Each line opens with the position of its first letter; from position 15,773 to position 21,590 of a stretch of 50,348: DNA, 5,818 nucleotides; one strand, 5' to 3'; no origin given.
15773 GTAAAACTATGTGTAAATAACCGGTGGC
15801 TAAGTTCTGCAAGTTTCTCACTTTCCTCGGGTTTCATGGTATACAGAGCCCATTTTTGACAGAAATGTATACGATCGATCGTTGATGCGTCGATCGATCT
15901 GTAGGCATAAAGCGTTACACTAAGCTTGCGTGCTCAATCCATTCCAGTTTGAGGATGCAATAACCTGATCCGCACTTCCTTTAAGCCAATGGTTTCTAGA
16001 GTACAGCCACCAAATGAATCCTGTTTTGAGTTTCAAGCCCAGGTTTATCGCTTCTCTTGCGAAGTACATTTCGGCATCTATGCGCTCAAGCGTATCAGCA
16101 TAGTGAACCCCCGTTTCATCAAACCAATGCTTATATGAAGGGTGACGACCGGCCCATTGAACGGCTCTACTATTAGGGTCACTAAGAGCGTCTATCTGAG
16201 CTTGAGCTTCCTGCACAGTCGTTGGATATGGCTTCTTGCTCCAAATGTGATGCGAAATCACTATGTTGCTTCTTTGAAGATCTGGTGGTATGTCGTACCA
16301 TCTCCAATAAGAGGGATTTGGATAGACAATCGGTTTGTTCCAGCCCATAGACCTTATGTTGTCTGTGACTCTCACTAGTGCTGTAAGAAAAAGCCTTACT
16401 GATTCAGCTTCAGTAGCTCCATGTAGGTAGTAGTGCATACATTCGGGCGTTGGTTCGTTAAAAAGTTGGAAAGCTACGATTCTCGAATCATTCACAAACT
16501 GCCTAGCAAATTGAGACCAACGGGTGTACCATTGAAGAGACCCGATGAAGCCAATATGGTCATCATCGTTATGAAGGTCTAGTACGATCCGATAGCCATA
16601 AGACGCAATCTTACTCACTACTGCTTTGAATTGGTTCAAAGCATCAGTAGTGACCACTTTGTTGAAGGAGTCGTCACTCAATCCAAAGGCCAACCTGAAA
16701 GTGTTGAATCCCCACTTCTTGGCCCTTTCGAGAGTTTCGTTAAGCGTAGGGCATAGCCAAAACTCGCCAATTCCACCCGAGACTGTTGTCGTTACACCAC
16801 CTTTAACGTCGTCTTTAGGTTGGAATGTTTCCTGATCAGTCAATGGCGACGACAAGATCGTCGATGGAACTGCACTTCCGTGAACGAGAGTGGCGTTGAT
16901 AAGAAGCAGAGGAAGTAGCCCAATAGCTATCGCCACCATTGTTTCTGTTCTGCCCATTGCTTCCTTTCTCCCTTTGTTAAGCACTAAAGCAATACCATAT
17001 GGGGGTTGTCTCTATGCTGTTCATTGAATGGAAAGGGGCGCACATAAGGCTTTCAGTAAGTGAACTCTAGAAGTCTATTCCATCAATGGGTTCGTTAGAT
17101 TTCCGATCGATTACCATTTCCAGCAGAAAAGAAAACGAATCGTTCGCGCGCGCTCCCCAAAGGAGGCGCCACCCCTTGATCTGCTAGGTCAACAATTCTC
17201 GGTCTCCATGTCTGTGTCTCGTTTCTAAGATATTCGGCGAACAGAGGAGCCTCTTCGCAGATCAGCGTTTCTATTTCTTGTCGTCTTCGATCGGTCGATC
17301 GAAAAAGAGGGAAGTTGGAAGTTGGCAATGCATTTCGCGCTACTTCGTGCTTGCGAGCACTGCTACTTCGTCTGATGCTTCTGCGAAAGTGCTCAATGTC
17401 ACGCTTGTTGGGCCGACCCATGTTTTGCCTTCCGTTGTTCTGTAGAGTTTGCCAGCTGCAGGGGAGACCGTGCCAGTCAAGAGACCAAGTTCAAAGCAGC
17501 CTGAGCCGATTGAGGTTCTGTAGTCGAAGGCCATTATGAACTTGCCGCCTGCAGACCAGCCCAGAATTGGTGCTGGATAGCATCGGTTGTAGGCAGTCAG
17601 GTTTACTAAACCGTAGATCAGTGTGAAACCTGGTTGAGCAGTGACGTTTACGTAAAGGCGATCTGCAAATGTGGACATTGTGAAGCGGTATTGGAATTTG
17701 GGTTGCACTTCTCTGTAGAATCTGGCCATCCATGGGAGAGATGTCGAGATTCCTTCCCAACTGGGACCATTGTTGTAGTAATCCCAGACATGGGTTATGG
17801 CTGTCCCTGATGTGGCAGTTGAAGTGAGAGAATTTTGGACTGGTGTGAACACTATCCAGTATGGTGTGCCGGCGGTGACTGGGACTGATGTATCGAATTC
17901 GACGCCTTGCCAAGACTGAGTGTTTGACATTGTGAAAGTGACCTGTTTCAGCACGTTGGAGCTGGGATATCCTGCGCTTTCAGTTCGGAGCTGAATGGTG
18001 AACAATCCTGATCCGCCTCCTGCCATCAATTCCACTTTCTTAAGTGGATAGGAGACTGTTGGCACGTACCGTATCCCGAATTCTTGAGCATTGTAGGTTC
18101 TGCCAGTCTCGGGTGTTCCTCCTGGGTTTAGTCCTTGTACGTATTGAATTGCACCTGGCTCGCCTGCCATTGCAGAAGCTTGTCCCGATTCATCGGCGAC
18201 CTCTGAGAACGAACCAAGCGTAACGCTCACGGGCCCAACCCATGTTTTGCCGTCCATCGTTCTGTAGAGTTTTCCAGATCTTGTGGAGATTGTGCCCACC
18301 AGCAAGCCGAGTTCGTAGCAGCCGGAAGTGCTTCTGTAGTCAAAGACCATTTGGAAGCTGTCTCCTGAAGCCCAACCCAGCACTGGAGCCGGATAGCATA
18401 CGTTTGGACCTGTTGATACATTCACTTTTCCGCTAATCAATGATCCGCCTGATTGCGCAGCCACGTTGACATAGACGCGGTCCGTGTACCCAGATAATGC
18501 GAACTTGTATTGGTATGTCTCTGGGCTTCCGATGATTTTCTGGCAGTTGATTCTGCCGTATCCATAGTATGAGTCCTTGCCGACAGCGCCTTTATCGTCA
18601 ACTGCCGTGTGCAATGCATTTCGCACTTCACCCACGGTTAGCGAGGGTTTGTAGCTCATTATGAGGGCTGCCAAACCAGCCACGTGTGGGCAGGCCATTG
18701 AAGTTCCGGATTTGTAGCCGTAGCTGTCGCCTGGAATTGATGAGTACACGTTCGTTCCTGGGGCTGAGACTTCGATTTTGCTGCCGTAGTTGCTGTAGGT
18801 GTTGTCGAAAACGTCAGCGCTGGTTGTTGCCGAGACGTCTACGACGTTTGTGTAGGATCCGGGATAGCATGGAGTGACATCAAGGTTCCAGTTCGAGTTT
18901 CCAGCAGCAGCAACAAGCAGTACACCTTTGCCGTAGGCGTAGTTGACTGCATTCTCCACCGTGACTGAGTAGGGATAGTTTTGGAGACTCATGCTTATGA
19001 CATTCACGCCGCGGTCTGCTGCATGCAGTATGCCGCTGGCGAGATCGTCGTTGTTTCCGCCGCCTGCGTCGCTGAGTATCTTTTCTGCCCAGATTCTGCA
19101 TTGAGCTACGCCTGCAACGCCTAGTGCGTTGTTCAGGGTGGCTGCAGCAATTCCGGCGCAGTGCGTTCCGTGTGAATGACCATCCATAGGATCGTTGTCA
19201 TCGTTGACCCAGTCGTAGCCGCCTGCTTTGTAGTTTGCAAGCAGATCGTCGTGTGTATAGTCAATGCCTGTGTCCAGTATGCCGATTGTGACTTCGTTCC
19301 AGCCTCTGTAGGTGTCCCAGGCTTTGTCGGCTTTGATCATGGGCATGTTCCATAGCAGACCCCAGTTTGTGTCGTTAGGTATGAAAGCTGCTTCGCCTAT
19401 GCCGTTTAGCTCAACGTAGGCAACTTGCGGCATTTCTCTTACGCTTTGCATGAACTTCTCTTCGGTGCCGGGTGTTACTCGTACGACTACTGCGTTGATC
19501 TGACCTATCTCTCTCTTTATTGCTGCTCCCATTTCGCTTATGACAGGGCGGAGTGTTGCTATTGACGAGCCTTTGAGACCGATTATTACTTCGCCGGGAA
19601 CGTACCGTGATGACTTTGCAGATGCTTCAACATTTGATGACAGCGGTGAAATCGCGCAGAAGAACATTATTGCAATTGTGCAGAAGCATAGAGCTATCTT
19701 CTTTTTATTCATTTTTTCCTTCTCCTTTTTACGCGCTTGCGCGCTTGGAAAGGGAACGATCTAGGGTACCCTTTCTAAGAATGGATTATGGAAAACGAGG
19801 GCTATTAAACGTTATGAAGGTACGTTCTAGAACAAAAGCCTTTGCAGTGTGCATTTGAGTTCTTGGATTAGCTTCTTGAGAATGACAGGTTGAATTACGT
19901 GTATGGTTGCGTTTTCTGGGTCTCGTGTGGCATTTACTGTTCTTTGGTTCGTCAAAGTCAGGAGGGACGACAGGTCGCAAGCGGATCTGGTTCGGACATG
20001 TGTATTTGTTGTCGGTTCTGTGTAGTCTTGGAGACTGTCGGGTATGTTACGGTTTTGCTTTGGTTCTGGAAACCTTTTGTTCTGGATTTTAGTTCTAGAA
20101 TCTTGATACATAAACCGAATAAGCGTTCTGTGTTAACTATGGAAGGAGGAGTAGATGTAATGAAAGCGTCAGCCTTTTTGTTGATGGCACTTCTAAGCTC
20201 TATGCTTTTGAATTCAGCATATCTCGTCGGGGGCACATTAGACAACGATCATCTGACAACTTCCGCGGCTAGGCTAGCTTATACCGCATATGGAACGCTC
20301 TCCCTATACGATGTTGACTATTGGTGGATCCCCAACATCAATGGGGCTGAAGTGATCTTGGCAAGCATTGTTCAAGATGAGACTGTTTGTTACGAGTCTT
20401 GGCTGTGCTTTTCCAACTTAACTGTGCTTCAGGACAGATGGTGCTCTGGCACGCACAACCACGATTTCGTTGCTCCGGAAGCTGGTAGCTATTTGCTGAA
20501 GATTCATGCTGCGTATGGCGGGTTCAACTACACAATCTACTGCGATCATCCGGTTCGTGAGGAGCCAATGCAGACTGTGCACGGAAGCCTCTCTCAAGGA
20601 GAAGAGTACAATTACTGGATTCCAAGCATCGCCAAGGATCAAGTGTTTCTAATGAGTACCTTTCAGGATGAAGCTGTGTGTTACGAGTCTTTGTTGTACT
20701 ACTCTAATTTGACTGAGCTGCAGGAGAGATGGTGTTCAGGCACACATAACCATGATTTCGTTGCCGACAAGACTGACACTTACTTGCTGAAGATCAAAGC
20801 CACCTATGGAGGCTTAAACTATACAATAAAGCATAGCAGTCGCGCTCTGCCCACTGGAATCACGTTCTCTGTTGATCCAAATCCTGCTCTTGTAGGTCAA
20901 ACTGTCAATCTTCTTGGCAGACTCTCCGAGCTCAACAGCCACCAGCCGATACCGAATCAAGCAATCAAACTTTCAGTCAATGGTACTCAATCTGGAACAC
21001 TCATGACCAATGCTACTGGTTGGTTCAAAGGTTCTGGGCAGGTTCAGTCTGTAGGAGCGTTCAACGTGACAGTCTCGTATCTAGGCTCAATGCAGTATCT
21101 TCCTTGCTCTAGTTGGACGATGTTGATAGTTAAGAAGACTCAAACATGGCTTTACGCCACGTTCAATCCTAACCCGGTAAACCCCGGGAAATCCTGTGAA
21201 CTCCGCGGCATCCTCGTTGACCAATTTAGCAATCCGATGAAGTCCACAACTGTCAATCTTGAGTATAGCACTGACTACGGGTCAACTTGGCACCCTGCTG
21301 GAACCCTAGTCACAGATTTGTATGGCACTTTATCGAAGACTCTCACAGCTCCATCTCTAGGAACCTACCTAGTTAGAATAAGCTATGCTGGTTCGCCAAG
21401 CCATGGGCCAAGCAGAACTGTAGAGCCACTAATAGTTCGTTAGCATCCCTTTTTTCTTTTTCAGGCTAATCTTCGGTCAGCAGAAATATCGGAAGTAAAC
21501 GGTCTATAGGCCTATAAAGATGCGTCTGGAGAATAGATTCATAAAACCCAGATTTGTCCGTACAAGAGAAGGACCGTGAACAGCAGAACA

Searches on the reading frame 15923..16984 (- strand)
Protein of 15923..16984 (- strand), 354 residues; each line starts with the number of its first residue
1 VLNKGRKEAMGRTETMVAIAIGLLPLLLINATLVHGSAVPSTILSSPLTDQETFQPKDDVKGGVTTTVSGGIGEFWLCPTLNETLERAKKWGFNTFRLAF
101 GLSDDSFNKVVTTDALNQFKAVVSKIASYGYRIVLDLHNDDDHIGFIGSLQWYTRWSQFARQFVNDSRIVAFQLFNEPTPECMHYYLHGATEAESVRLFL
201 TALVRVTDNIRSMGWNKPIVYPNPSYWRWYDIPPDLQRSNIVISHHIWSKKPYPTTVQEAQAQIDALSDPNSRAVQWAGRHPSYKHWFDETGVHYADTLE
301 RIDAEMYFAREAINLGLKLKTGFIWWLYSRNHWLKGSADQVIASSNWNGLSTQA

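Call 19: search_protein_families(library=pfam, proteins=[window:15923-16984:-], max_evalue=0.01)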
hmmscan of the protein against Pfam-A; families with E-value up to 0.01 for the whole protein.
window:15923-16984:- (354 aa): 1 family
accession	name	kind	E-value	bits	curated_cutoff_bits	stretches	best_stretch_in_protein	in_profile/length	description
PF00150.24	Cellulase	-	3.5e-20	73.1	23.5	1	71-328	12-268/272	Cellulase (glycosyl hydrolase family 5)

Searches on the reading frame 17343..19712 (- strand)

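Call 19: search_protein_families(library=pfam, proteins=[window:17343-19712:-], max_evalue=0.01)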
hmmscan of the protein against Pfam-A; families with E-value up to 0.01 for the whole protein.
window:17343-19712:- (790 aa): 3 families
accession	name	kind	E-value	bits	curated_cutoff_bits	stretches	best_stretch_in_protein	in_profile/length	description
PF00082.27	Peptidase_S8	-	3e-49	168.3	21.8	1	140-386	3-288/288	Subtilase family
PF22148.1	Fervidolysin_NPro-like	-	1e-14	55.1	21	1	26-103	4-81/81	Fervidolysin N-terminal prodomain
PF13313.11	DUF4082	-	1.1e-05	25.8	28.4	1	539-627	11-95/143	Domain of unknown function (DUF4082)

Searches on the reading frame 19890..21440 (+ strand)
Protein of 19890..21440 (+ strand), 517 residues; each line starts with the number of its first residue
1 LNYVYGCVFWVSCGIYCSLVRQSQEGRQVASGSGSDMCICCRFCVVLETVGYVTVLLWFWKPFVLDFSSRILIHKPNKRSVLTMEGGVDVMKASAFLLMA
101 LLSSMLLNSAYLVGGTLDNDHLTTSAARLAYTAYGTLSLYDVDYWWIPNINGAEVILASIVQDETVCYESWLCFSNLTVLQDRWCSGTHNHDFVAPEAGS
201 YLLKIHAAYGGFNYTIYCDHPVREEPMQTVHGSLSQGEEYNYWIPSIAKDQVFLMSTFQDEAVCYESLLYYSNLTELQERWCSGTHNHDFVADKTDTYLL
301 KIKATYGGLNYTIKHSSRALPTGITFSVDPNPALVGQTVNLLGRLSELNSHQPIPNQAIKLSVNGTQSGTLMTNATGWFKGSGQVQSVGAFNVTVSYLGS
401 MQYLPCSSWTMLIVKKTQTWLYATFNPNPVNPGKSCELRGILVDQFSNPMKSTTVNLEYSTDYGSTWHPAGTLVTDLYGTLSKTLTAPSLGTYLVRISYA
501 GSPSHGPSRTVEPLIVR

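Call 19: search_protein_families(library=pfam, proteins=[window:19890-21440:+], max_evalue=0.01)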
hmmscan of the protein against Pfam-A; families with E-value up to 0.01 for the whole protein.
window:19890-21440:+ (517 aa): 5 families
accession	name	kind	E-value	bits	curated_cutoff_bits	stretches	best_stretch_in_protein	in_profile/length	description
PF16640.11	Big_3_5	-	2.4e-09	38.1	35.5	2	328-408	3-80/88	Bacterial Ig-like domain (group 3)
PF02369.22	Big_1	-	9.5e-08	32.5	34.9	1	434-504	17-85/93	Bacterial Ig-like domain (group 1)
PF13620.12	CarboxypepD_reg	-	9.1e-05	23.2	32.3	0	343-399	4-58/82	Carboxypeptidase regulatory-like domain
PF09134.16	Invasin_D3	-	0.00037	21.4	33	1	438-503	24-86/98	Invasin, domain 3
PF16675.10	FOXO_KIX_bdg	-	0.0062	17.3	27.2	0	242-299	4-62/80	KIX-binding domain of forkhead box O, CR2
